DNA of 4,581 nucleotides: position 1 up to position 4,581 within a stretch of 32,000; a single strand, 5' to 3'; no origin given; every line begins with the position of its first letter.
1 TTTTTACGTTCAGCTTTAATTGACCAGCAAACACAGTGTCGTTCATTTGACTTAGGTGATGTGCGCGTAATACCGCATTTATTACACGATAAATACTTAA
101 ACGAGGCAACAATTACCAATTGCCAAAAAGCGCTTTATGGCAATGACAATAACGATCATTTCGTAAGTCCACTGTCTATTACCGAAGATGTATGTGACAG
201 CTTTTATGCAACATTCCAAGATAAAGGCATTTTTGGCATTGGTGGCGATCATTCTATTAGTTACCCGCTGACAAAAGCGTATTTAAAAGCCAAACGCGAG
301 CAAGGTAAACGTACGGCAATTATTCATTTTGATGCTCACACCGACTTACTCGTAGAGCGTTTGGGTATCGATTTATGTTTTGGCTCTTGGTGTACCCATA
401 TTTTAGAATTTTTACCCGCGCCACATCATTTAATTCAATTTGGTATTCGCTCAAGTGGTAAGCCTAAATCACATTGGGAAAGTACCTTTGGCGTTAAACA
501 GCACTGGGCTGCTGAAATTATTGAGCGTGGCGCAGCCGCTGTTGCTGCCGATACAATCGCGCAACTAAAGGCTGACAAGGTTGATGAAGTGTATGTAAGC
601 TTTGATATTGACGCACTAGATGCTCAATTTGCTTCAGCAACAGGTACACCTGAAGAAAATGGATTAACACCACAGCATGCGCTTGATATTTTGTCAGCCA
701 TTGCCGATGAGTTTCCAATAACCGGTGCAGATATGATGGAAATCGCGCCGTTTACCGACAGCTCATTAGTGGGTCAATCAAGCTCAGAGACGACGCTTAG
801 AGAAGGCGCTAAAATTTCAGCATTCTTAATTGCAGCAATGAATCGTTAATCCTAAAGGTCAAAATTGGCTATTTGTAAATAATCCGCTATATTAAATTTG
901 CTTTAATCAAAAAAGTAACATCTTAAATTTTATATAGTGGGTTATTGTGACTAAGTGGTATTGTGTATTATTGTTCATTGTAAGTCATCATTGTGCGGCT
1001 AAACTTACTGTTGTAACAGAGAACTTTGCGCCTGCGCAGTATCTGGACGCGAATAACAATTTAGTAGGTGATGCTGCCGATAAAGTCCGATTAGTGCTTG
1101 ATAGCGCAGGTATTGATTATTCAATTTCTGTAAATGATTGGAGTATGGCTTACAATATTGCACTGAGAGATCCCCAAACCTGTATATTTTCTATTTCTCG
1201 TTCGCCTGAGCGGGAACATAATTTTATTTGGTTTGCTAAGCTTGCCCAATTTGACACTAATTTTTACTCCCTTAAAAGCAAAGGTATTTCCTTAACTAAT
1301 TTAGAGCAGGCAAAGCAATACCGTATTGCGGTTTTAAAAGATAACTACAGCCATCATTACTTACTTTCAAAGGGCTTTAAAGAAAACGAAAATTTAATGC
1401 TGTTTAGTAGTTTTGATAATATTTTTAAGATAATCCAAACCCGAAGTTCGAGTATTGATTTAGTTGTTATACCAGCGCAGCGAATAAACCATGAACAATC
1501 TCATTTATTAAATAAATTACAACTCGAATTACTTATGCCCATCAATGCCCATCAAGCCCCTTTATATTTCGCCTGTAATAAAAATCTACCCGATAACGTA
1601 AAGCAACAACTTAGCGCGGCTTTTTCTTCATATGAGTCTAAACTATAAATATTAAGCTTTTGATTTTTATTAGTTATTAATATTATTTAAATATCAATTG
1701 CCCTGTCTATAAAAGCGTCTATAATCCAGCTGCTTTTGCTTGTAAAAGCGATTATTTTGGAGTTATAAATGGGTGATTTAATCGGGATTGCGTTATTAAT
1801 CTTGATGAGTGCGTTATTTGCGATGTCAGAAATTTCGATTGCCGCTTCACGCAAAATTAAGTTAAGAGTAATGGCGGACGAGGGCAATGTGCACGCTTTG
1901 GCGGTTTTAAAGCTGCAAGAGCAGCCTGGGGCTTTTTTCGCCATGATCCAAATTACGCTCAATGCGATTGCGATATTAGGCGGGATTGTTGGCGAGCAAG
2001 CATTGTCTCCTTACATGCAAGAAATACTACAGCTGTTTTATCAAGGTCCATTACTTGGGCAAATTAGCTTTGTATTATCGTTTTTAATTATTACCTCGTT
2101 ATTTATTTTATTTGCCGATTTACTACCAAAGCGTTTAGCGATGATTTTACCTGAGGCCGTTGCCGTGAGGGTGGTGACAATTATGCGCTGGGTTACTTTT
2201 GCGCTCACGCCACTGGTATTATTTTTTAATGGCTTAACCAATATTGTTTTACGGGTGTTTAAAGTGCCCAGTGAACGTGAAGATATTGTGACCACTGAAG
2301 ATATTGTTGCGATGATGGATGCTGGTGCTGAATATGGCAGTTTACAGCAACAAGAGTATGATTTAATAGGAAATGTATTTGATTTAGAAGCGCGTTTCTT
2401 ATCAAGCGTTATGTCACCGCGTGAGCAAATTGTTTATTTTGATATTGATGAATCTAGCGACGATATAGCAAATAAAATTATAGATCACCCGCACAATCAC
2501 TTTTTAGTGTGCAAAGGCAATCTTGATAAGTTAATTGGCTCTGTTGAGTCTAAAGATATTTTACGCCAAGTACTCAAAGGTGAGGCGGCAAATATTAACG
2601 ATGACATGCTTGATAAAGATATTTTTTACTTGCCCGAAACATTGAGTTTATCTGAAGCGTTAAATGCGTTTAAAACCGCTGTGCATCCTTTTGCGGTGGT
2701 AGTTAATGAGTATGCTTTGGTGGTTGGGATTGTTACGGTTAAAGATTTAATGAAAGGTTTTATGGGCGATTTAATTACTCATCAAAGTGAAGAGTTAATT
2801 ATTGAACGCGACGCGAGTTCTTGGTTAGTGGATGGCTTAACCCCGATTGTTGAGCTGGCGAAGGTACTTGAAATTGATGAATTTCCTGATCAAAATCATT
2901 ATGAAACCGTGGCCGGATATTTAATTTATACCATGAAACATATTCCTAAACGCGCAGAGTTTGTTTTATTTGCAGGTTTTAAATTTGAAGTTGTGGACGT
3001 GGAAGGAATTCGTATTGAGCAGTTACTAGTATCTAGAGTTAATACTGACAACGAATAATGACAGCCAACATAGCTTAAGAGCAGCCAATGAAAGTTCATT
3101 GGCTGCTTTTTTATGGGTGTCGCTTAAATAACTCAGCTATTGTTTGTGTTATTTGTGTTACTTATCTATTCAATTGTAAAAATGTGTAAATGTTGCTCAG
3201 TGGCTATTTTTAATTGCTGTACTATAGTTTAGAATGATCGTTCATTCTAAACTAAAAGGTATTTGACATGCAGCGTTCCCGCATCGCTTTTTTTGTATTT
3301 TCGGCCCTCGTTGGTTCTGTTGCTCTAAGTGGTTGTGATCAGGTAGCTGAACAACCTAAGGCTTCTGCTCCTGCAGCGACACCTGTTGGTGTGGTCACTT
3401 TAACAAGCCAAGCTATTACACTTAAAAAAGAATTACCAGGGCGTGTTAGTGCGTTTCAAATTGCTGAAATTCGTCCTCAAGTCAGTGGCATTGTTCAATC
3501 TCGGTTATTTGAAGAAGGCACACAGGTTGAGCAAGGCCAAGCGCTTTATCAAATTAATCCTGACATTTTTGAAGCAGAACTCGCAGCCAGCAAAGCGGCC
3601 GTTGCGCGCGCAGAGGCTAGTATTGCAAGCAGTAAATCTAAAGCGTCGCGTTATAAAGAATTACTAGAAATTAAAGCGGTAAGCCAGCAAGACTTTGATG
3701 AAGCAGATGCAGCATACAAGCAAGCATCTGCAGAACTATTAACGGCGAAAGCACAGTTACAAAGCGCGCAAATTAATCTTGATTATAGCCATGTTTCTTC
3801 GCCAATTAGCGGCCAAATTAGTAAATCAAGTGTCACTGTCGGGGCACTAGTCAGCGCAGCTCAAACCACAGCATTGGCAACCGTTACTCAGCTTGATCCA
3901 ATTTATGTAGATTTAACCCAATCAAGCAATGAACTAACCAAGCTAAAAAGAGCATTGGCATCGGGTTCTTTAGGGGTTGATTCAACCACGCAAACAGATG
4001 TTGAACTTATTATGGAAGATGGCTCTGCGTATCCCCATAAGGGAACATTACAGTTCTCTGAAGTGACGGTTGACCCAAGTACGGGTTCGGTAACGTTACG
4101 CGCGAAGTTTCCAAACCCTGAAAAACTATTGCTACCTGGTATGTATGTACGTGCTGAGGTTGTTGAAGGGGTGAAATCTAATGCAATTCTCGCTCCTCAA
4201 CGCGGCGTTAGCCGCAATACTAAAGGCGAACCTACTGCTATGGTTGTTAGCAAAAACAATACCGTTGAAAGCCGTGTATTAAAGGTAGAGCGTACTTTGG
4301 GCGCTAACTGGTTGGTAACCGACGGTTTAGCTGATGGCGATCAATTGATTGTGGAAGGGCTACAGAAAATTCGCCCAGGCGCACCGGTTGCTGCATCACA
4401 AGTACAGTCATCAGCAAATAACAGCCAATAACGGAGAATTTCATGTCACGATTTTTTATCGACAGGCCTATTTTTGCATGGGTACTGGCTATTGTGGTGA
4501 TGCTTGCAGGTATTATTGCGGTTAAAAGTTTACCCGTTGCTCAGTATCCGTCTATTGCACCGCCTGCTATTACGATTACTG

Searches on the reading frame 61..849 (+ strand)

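Call 26: search_protein_families(library=pfam, proteins=[window:61-849:+], max_evalue=0.001)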
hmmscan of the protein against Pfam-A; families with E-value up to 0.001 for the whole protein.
window:61-849:+ (262 aa): 1 family
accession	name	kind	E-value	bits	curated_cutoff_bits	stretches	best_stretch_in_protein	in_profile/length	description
PF00491.26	Arginase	-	1.4e-44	153.1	22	1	34-235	63-263/280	Arginase family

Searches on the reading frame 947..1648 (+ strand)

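Call 26: search_protein_families(library=pfam, proteins=[window:947-1648:+], max_evalue=0.001)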
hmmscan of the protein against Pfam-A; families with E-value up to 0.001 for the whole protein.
window:947-1648:+ (233 aa): 1 family
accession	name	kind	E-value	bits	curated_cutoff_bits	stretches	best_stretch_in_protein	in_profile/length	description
PF00497.25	SBP_bac_3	-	6.1e-05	23.2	26.4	1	22-188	3-106/132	Bacterial extracellular solute-binding proteins, family 3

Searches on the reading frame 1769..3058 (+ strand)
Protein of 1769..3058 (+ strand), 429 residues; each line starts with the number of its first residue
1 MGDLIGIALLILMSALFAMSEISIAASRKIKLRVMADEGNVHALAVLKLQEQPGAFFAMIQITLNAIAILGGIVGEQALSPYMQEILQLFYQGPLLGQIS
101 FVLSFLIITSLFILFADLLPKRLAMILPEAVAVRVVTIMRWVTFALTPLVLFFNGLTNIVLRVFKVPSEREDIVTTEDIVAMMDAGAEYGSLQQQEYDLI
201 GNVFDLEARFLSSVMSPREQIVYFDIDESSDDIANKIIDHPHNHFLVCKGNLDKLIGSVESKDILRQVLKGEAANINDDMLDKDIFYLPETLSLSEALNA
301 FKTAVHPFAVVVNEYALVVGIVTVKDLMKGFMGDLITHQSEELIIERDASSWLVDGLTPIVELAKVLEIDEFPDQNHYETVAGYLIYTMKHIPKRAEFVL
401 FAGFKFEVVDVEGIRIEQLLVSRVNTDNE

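Call 26: search_protein_families(library=pfam, proteins=[window:1769-3058:+], max_evalue=0.001)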
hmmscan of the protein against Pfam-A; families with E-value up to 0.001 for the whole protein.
window:1769-3058:+ (429 aa): 3 families
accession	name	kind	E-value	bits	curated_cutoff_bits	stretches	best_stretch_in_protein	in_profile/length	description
PF01595.25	CNNM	-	6.7e-40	137.1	28.4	1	6-196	2-181/181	Cyclin M transmembrane N-terminal domain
PF03471.22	CorC_HlyC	-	4.2e-18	65.6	27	1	346-424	2-80/81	Transporter associated domain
PF00571.33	CBS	-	1.2e-13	51.6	24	2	279-330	3-54/57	CBS domain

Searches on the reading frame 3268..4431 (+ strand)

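Call 26: search_protein_families(library=pfam, proteins=[window:3268-4431:+], max_evalue=0.001)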
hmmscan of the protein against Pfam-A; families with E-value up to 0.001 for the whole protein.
window:3268-4431:+ (387 aa): 4 families
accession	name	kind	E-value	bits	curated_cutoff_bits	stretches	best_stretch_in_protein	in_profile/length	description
PF16576.10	HlyD_D23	-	1e-13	51.5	30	1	64-294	18-214/214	Barrel-sandwich domain of CusB or HlyD membrane-fusion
PF13437.12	HlyD_3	-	1.1e-13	52.3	22.2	1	176-291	2-106/106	HlyD family secretion protein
PF00529.27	CusB_dom_1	-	4.5e-08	33.7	26.5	1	39-362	3-89/89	Cation efflux system protein CusB domain 1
PF13533.13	Biotin_lipoyl_2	-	0.00017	21.8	29.8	0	67-97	2-32/32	Biotin-lipoyl like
